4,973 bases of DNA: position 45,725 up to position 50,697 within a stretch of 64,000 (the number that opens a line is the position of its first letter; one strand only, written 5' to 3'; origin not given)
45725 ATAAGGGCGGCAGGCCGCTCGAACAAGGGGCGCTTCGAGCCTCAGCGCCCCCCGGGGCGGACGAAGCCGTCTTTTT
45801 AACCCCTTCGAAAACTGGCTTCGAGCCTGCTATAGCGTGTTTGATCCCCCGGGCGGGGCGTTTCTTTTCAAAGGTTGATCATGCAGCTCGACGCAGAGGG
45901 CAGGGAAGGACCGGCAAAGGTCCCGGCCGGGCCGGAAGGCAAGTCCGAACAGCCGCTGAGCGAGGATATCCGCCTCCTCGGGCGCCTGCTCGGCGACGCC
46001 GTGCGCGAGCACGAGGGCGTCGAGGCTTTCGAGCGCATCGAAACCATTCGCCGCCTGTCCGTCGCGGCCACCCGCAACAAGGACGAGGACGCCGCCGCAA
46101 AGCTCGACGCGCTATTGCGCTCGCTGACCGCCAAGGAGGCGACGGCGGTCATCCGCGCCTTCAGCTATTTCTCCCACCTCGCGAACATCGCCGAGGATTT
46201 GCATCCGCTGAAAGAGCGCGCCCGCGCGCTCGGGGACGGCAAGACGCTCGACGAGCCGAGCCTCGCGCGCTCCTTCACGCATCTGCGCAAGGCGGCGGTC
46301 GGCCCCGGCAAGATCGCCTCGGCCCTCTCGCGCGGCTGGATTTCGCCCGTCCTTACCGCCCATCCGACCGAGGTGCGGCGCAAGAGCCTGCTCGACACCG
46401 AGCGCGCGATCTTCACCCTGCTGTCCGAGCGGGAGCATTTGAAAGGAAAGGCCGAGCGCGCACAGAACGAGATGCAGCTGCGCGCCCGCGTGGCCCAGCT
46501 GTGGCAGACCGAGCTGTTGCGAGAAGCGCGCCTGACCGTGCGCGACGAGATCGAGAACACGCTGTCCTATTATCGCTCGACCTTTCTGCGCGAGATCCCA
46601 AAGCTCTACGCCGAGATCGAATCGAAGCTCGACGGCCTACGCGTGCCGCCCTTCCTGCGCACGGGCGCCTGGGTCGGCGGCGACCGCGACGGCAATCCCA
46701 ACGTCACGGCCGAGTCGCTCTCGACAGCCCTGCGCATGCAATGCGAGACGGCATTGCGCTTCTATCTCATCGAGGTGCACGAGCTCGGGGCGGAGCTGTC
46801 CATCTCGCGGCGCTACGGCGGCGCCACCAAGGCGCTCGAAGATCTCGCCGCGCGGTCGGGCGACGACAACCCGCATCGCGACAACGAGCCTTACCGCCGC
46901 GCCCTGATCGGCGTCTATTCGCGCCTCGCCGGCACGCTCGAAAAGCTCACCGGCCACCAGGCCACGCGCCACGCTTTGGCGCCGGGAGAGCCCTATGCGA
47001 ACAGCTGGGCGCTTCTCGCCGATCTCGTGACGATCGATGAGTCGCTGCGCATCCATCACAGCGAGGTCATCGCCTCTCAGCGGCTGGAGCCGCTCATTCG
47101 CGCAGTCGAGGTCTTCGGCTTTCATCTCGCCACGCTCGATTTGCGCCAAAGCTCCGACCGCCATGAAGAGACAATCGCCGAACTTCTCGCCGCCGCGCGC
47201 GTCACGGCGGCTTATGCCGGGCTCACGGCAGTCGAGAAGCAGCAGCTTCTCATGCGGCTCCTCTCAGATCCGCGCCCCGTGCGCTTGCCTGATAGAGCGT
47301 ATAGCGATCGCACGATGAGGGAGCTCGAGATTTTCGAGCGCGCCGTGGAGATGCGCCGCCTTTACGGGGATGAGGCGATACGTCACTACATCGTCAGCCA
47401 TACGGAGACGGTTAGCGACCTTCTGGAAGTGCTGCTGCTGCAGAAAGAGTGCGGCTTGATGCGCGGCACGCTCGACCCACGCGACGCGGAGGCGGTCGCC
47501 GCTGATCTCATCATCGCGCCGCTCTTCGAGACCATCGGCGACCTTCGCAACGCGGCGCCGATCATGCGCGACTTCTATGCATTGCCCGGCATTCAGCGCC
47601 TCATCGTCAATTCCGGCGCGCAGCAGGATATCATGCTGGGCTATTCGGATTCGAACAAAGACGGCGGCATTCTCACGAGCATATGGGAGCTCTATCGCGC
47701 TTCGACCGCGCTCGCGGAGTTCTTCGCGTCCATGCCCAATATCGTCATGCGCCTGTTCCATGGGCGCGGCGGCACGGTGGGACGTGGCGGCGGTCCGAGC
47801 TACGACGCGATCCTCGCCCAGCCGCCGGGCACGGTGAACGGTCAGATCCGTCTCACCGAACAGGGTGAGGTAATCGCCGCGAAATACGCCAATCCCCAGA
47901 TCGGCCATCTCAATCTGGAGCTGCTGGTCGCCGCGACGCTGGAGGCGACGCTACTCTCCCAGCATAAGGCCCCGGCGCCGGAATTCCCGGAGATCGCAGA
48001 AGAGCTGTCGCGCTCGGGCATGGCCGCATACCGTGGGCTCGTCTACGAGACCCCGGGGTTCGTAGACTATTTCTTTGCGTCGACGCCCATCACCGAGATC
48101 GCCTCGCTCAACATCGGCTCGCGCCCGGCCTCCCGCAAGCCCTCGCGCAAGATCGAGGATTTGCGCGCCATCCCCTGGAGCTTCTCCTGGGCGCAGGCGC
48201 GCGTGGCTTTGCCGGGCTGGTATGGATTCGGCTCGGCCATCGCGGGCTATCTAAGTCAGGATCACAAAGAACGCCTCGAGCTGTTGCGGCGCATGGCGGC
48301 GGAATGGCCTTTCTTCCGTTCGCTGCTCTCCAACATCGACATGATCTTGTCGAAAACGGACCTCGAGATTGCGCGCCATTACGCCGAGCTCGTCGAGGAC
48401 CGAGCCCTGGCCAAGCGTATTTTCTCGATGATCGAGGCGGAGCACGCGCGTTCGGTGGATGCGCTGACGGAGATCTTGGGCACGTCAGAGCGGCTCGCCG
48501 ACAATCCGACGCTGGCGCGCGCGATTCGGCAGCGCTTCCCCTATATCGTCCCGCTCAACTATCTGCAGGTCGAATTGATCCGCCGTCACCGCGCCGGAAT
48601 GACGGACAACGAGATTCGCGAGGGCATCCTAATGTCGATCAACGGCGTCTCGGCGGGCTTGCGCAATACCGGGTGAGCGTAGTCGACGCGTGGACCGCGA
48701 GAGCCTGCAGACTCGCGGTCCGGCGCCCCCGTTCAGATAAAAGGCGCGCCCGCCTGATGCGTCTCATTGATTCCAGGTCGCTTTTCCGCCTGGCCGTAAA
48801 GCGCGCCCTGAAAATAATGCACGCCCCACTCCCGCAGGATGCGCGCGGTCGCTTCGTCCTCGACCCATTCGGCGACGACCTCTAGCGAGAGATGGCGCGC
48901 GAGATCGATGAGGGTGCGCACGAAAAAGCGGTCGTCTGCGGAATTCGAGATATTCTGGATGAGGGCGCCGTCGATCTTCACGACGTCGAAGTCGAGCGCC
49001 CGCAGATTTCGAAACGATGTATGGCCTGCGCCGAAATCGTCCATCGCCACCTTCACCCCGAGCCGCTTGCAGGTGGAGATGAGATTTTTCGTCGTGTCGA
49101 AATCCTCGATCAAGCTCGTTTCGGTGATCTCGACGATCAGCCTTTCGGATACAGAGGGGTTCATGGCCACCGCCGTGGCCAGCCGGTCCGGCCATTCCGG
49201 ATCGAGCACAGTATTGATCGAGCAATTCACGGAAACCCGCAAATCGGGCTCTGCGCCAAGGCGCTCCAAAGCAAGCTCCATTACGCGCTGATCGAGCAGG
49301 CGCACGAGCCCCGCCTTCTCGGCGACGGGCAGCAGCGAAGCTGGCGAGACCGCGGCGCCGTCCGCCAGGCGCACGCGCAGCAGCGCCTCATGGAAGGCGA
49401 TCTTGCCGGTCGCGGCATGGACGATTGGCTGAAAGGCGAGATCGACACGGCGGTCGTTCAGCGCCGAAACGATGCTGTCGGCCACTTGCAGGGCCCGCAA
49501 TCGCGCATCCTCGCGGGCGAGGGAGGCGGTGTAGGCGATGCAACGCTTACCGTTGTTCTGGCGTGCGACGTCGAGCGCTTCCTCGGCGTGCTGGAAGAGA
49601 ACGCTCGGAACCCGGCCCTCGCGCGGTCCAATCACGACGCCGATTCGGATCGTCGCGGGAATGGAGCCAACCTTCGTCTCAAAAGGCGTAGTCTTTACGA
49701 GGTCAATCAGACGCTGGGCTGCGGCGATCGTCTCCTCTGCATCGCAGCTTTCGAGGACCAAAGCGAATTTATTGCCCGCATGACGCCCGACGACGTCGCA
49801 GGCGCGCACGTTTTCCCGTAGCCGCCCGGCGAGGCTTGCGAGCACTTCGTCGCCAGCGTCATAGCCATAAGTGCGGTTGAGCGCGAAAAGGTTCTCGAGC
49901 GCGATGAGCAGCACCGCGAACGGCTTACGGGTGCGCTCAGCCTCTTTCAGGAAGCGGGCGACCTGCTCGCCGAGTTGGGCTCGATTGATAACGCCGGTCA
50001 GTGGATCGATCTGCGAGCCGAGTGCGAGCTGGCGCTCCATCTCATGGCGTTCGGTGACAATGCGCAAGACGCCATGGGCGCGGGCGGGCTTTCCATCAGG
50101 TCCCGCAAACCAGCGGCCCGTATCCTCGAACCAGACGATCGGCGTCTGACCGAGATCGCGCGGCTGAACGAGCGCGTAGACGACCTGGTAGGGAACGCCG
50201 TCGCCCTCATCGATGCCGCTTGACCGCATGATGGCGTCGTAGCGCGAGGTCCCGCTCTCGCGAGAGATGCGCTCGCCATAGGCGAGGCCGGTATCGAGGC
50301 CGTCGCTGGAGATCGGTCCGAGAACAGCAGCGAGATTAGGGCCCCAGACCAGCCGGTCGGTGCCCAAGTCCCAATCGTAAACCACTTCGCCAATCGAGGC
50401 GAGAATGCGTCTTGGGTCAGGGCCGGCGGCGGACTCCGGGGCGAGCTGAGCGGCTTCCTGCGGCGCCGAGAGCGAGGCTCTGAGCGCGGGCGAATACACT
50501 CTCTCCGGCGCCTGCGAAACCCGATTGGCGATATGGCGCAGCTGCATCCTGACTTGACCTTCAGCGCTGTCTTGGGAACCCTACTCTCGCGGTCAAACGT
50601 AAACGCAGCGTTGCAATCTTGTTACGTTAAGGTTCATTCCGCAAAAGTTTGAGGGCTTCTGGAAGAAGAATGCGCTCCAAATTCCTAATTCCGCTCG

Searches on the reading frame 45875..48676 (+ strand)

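Call 31: search_protein_families(library=pfam, proteins=[window:45875-48676:+], max_evalue=0.001)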
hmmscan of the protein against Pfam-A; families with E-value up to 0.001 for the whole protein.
window:45875-48676:+ (933 aa): 1 family
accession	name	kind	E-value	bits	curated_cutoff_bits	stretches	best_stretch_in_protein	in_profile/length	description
PF00311.23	PEPcase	-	0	1039.6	22.4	1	28-933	1-919/919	Phosphoenolpyruvate carboxylase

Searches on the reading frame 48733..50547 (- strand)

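Call 31: search_protein_families(library=pfam, proteins=[window:48733-50547:-], max_evalue=0.001)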
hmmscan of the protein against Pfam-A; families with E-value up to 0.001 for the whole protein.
window:48733-50547:- (604 aa): 2 families
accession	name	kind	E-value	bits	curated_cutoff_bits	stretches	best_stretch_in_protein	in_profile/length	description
PF00563.25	EAL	-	3.2e-62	210.4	31.3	1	359-586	4-235/236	EAL domain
PF00990.26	GGDEF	-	2e-32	112.6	23.8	1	179-333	2-159/161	Diguanylate cyclase, GGDEF domain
